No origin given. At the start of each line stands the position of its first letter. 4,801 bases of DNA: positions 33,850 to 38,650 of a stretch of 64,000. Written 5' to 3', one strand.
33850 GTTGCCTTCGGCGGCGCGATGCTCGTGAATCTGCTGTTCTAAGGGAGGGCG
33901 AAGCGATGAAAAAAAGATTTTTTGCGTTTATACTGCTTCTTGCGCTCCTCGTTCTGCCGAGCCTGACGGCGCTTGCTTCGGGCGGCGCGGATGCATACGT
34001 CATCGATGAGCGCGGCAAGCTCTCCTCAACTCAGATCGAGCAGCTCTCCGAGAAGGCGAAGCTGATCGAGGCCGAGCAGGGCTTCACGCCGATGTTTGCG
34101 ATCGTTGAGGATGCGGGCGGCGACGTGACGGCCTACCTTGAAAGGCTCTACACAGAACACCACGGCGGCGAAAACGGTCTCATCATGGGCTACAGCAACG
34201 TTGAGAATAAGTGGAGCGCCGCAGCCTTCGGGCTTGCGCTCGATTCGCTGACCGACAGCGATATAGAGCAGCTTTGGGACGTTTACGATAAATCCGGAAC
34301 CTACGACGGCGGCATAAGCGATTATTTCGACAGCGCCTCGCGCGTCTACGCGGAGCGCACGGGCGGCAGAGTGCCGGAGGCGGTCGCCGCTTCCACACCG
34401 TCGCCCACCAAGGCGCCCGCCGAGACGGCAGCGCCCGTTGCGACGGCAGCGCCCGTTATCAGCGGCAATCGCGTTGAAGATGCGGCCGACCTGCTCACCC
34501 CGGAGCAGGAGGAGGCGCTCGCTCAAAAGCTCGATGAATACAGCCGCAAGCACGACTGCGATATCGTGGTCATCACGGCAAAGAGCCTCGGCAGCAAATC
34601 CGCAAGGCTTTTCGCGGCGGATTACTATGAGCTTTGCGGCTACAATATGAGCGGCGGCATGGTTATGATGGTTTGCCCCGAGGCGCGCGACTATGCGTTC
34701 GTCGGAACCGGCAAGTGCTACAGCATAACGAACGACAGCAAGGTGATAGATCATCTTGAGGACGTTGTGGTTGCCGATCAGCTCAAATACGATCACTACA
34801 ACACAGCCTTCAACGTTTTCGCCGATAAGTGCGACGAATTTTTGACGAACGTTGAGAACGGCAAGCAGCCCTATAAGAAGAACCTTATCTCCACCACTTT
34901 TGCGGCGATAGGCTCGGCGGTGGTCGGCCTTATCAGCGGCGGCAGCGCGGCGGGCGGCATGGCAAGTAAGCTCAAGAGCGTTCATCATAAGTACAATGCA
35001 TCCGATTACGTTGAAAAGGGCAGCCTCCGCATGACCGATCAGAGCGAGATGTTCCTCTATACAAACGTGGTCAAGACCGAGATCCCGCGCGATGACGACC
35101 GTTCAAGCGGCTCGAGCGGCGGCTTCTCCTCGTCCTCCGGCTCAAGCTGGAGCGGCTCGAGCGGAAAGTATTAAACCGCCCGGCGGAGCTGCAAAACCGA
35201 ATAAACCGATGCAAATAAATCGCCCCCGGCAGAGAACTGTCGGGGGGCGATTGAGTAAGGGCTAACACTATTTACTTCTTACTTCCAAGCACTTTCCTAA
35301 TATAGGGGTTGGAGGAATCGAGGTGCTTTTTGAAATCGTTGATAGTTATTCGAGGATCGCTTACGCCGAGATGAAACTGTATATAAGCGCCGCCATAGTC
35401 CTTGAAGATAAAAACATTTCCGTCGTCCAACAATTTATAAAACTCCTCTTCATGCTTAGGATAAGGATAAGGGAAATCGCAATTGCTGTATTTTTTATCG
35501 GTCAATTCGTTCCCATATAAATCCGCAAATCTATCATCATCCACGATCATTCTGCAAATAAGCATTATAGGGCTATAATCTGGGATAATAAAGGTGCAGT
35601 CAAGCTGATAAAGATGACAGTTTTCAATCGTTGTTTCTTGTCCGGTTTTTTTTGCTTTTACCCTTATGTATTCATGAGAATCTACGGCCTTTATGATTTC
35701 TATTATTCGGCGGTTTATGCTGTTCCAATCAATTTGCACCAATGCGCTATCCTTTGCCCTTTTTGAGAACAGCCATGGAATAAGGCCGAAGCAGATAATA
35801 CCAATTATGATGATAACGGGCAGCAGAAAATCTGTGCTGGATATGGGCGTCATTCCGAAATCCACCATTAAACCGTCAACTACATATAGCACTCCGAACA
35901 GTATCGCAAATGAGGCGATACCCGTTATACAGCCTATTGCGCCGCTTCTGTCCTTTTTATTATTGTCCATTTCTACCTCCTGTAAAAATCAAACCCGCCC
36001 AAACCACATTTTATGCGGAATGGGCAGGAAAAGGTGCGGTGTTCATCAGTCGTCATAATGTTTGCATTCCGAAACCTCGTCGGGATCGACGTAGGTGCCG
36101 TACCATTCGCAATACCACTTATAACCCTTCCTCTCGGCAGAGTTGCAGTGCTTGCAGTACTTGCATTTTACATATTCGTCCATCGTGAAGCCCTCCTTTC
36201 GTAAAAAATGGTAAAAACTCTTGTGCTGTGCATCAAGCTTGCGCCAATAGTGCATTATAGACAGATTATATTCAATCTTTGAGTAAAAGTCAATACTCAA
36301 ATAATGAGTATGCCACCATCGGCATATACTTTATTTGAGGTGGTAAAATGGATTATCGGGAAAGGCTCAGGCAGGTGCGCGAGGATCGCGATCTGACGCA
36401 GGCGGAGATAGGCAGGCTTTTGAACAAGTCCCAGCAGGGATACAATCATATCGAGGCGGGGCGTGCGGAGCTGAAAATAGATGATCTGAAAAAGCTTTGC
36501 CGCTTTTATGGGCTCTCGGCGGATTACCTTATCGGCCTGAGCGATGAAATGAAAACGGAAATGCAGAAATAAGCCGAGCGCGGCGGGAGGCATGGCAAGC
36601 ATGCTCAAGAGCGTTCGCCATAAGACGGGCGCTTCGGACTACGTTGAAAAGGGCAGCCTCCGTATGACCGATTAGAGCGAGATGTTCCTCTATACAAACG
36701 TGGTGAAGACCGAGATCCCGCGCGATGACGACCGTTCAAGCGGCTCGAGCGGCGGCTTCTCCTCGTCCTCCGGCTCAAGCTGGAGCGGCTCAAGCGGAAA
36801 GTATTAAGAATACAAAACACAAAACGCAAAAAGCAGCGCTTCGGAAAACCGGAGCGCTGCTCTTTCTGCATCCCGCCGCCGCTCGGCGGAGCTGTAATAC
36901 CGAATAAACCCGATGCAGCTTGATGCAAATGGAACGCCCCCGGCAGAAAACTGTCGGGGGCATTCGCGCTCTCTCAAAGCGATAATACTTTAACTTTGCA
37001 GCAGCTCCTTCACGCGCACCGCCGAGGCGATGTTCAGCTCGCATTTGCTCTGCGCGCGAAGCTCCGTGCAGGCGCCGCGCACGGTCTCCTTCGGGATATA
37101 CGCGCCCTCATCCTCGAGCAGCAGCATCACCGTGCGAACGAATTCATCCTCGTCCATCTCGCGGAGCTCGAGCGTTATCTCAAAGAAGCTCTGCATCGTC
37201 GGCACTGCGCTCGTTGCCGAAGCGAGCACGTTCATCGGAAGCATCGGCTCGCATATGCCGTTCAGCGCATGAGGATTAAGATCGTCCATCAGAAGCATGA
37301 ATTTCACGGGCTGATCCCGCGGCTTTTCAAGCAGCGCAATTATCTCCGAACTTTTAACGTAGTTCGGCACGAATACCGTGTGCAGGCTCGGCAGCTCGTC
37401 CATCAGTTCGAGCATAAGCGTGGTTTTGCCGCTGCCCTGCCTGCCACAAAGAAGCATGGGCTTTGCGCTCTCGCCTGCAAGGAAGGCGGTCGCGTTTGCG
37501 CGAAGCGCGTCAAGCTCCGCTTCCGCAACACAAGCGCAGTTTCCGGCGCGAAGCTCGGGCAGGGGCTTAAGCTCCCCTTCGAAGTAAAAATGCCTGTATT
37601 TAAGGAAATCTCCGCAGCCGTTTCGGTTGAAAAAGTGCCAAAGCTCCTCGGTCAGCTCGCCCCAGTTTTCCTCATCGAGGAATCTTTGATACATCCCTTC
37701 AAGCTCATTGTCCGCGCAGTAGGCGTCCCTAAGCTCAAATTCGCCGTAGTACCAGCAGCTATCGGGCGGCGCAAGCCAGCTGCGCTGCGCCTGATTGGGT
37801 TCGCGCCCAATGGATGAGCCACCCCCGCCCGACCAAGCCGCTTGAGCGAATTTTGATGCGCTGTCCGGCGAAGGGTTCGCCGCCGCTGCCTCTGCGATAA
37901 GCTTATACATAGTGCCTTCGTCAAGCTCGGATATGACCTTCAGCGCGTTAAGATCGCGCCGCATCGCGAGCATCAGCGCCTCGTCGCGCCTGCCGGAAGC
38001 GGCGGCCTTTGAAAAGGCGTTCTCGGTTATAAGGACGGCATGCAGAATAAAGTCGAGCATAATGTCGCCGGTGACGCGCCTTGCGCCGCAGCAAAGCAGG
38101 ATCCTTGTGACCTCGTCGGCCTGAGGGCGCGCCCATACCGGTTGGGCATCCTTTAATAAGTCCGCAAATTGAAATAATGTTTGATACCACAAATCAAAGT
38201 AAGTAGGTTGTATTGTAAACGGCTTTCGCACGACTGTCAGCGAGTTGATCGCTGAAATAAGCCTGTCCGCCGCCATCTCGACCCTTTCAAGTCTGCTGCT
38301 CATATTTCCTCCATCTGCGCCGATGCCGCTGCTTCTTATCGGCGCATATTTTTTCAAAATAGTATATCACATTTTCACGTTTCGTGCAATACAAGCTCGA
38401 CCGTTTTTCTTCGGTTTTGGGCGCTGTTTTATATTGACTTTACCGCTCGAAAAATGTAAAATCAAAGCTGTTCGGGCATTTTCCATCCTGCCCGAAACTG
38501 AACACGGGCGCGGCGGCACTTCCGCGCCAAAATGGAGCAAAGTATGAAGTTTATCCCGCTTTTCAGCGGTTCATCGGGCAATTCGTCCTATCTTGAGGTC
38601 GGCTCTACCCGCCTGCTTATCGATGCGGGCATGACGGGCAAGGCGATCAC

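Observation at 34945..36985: Low-GC 1.3-kb island inserted by duplication of the TPM gene 3' end, carrying an XRE repressor divergent from a Zn-ribbon peptide plus membrane protein module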

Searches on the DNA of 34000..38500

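Call 97: search_rna_families(source=window, start=34000, end=38500, threshold=evalue, max_evalue=1)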
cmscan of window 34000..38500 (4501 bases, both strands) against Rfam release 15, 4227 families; matches with E-value up to 1: 1.
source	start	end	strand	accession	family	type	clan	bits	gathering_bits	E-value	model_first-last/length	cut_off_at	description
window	37474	37536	-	RF01497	ALIL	Cis-reg;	-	19.8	50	0.047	1-117/117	no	ALIL pseudoknot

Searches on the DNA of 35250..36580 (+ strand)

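Call 82: search_dna_similar(query=window:35250-36580:+, collection=plasmids, mode=distant, max_rows=10)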
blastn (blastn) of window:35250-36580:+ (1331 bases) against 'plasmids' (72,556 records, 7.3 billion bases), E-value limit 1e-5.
No match.

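Call 83: search_dna_similar(query=window:35250-36580:+, collection=phages, mode=distant, max_rows=10)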
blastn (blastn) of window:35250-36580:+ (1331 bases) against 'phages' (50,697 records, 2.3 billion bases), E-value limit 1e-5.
No match.

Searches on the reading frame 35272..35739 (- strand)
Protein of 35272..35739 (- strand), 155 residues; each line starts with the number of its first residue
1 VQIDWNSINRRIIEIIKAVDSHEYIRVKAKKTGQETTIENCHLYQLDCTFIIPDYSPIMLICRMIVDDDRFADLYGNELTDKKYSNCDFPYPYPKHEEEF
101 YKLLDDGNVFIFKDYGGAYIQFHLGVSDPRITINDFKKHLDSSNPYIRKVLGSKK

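Call 69: predict_structure(alignment_id=A6)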
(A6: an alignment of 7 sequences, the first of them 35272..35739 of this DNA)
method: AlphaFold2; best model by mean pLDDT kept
length: 155 residues; sequences in the alignment: 7
mean_pLDDT: 69.1   pTM: 0.69
mean pLDDT of the five models: 69.1, 65.4, 64.5, 63.6, 54.5
residues with pLDDT >= 90: 9; 70-90: 61; 50-70: 72; < 50: 13
segments of 3 or more residues with pLDDT < 50: 31-36, 90-93
pLDDT, mean of each block of 10 residues (from residue 1): 84 83 59 49 63 74 70 61 56 55 64 68 81 87 88 58
secondary structure, 60 per line:
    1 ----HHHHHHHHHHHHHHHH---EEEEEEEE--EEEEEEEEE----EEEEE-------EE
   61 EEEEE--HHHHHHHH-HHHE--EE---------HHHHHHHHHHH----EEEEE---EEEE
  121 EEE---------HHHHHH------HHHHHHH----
elements in order: H5-20 E24-31 E34-42 E47-51 E59-65 H68-75 H94-104 E109-113 E117-123 H133-138 H145-151

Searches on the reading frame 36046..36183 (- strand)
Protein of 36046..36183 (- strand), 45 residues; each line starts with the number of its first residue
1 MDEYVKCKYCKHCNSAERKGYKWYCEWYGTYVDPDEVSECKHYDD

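Call 6: search_protein_families(library=pfam, proteins=[window:36046-36183:-], max_evalue=0.1)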
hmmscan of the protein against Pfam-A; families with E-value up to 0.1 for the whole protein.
window:36046-36183:- (45 aa): 0 families

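Call 7: search_protein_families(library=padloc, proteins=[window:36046-36183:-], max_evalue=0.1)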
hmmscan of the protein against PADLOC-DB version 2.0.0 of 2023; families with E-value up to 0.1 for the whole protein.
window:36046-36183:- (45 aa): 0 families

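Call 8: search_protein_families(library=phrogs, proteins=[window:36046-36183:-], max_evalue=0.1)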
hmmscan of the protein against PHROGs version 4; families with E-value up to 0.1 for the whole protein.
window:36046-36183:- (45 aa): 1 family
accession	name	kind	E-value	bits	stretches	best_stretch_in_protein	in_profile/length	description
phrog_10388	-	unknown function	0.038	15.1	1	18-39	29-50/59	-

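Call 27: find_homologous_proteins(query=window:36046-36183:-, max_evalue=10)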
Query window:36046-36183:- (45 aa): 5 proteins with E <= 10 among 5 candidates.
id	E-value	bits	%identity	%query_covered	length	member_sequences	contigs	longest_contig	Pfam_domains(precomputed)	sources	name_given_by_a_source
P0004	3.2e-21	91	91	100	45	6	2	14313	-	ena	-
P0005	5.4e-16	75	79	93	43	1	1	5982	-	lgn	-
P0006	7.2e-16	75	76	100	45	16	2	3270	-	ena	-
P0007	3.5e-13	66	74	87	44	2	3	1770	-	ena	-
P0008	6.3e-13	66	73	91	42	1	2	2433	-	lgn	-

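Call 28: find_encoding_contigs(protein=P0005, flank=10000, max_places=6)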
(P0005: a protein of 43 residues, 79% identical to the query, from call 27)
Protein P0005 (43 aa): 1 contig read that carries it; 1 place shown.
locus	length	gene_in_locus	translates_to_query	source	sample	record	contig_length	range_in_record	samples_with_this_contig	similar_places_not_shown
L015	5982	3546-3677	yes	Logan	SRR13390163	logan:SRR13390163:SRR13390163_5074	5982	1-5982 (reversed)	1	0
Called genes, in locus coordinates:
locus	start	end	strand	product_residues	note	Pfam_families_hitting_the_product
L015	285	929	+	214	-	-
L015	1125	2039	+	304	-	PF01544:CorA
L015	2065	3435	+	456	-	PF12158:DUF3592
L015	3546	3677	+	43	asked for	-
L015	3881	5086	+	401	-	PF03747:ADP_ribosyl_GH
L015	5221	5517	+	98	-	-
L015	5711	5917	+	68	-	-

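Call 29: find_encoding_contigs(protein=P0006, flank=10000, max_places=6)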
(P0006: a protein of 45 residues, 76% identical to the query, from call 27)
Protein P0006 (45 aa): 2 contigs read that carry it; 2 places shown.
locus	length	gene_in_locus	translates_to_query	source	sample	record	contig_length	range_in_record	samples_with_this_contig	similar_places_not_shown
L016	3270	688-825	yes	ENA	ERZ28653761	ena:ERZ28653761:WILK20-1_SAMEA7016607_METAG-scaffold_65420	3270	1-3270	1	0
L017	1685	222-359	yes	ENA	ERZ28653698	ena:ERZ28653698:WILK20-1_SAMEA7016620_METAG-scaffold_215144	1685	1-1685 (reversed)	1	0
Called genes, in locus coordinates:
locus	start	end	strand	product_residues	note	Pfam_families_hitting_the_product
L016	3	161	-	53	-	?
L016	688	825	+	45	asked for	-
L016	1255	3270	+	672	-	?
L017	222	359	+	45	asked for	-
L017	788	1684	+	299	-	?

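Call 30: find_encoding_contigs(protein=P0007, flank=10000, max_places=6)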
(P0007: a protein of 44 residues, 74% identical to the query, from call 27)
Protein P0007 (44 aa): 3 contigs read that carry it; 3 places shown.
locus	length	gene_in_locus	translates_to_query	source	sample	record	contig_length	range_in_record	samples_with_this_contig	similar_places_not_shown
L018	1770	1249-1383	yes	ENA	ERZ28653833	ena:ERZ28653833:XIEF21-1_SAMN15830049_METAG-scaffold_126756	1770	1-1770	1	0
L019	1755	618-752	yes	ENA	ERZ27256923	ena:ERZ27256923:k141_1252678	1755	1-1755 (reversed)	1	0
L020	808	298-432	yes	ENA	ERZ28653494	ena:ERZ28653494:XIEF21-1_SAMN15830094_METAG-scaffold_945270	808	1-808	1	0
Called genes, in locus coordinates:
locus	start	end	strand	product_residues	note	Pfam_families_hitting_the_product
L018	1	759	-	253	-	?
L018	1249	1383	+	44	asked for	-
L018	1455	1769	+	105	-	?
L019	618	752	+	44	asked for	-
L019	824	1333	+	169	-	-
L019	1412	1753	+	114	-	?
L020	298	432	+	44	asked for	-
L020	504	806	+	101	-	?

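Call 31: find_encoding_contigs(protein=P0008, flank=10000, max_places=6)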
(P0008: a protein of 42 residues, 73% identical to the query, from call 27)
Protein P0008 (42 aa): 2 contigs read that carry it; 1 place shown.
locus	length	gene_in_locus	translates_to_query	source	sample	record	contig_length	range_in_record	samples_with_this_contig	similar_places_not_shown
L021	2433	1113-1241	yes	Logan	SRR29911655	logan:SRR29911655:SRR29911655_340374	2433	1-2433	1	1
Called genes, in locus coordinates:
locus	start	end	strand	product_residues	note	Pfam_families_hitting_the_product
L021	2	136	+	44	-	?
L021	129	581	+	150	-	-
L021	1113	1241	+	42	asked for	-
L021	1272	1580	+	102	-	-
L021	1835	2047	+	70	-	-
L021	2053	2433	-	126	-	?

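Call 54: search_solved_structures(query=window:36046-36183:-, max_evalue=10)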
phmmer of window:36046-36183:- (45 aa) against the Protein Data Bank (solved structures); distinct sequences matched with E-value up to 10: 3.
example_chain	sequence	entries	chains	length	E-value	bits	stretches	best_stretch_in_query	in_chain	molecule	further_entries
2rso_A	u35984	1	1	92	0.37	14.7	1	2-36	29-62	Chromatin-associated protein swi6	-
3ih6_A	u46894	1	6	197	0.82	13.6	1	16-38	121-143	Putative zinc protease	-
3ivl_A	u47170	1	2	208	1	13.3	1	16-38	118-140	Putative zinc protease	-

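Call 61: search_protein_families(library=pfam, proteins=[L019:824-1333:+, L021:1272-1580:+, L021:1835-2047:+, L021:2053-2433:-, L015:5221-5517:+, L015:2065-3435:+], max_evalue=0.01)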
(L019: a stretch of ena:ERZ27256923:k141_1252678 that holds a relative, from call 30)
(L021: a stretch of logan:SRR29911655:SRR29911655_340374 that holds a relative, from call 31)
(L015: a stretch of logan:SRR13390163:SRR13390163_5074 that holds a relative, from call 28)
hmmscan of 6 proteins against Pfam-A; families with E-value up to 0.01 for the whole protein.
L019:824-1333:+ (169 aa): 0 families

L021:1272-1580:+ (102 aa): 0 families

L021:1835-2047:+ (70 aa): 0 families

L021:2053-2433:- (126 aa): 0 families

L015:5221-5517:+ (98 aa): 0 families

L015:2065-3435:+ (456 aa): 1 family
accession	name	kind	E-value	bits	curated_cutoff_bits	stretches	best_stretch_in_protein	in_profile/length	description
PF12158.14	DUF3592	-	1.5e-10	42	25.3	1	56-116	1-76/84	Domain of unknown function (DUF3592)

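Call 77: search_protein_families(library=ncbifam, proteins=[window:36046-36183:-], max_evalue=0.1)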
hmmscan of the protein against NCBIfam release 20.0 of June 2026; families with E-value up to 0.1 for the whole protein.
window:36046-36183:- (45 aa): 0 families

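Call 80: find_related_loci(query=A5, collection=viral_contigs, flank=6000)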
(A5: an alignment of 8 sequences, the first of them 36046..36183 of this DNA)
Query A5 (45 aa) in viral_contigs; peptide patterns used: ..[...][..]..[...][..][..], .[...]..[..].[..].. (x = any residue, [..] = any of these).
135 stretches matched a pattern, but none encodes a relative of the query by tblastn (E <= 1e-3).

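Call 107: search_solved_structures(query=A5, max_evalue=10)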
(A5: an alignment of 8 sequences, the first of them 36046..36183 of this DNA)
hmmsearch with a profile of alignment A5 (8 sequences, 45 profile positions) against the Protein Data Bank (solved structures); distinct sequences matched with E-value up to 10: 0.

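Call 108: search_protein_families(library=pfam, alignment_id=A5, max_evalue=10)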
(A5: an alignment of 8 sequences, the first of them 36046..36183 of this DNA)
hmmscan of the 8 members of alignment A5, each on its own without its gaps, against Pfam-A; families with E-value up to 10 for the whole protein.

A. member 1, window:36046-36183:- (45 aa): 0 families

B. families by the number of members that match (of 8 scanned): 2 families
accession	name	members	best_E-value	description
PF14575.11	EphA2_TM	2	0.0015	Ephrin type-A receptor 2 transmembrane domain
PF16851.10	Stomagen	1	0.45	Stomagen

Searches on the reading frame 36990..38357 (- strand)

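Call 6: search_protein_families(library=pfam, proteins=[window:36990-38357:-], max_evalue=0.1)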
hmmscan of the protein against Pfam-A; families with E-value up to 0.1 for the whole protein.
window:36990-38357:- (455 aa): 9 families
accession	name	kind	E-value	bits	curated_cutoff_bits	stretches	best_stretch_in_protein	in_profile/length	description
PF05673.19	DUF815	-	2.3e-08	33.9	23.8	1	263-360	16-116/249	Protein of unknown function (DUF815)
PF13191.12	AAA_16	-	0.00022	22.2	32.6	1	279-357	6-85/167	AAA ATPase domain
PF13401.12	AAA_22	-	0.00032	21.4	27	1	297-331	4-40/130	AAA domain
PF12775.13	AAA_7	-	0.0016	18.5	25.8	1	285-325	20-60/181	P-loop containing dynein motor region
PF05729.18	NACHT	-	0.0053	17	26.7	0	300-322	2-24/167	NACHT domain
PF01637.24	ATPase_2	-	0.016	15.5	33.2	1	293-330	15-54/225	ATPase domain predominantly from Archaea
PF13671.12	AAA_33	-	0.024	15.4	27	1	302-327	3-25/143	AAA domain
PF13555.12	AAA_29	-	0.054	13.7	27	0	301-315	25-39/61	P-loop containing region of AAA domain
PF07088.17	GvpD_P-loop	-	0.069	13.5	24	0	291-329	3-41/189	GvpD gas vesicle protein, P-loop domain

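Call 7: search_protein_families(library=padloc, proteins=[window:36990-38357:-], max_evalue=0.1)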
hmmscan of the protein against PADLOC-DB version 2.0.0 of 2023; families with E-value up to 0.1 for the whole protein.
window:36990-38357:- (455 aa): 3 families
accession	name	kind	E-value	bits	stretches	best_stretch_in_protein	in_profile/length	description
PDLC04140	mad8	-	0.00024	18.7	1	300-432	29-129/314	mads_8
PDLC04476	PDC-M16A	-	0.0037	13.7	1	289-323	16-50/691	-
PDLC02499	BrxF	-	0.0072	14.7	1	299-349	22-70/133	BrxF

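Call 8: search_protein_families(library=phrogs, proteins=[window:36990-38357:-], max_evalue=0.1)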
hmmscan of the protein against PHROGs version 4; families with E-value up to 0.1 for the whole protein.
window:36990-38357:- (455 aa): 5 families
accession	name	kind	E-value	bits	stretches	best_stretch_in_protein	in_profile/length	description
phrog_168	-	DNA, RNA and nucleotide metabolism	0.0014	19.4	1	288-326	32-69/314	clamp loader of DNA polymerase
phrog_6891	-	other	0.033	14.8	1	301-323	45-67/310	ATPase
phrog_325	-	DNA, RNA and nucleotide metabolism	0.044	13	1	289-324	482-516/986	Dda-like helicase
phrog_2107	-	other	0.054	14.2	1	302-355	7-65/201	thymidylate kinase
phrog_800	-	head and packaging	0.085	12.4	0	296-346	30-85/511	terminase small subunit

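Call 77: search_protein_families(library=ncbifam, proteins=[window:36990-38357:-], max_evalue=0.1)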
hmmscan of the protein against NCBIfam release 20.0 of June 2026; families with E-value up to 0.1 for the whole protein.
window:36990-38357:- (455 aa): 7 families
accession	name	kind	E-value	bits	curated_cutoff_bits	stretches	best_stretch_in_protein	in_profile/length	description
NF003230.0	PRK04195.1-6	equivalog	0.0063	15.2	441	1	288-318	29-59/494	replication factor C large subunit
NF041814.1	Avs5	equivalog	0.025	12.5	1000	1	299-368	341-409/763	AVAST type 5 anti-phage protein Avs5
TIGR02788.1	VirB11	equivalog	0.028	13.4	249.95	1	294-324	140-170/308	P-type DNA transfer ATPase VirB11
NF010425.0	PRK13851.1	equivalog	0.031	13.1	461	1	297-324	161-188/344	type IV secretion system protein VirB11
TIGR02928.1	TIGR02928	subfamily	0.048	12.5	181.3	1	279-322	21-64/366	orc1/cdc6 family replication initiation protein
NF041000.1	ATPase_ComGA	equivalog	0.085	11.8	300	0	301-322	131-152/267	competence type IV pilus ATPase ComGA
NF047389.1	ATPase_Sll1717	subfamily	0.093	11.8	75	0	292-328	23-56/454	P-loop ATPase, Sll1717 family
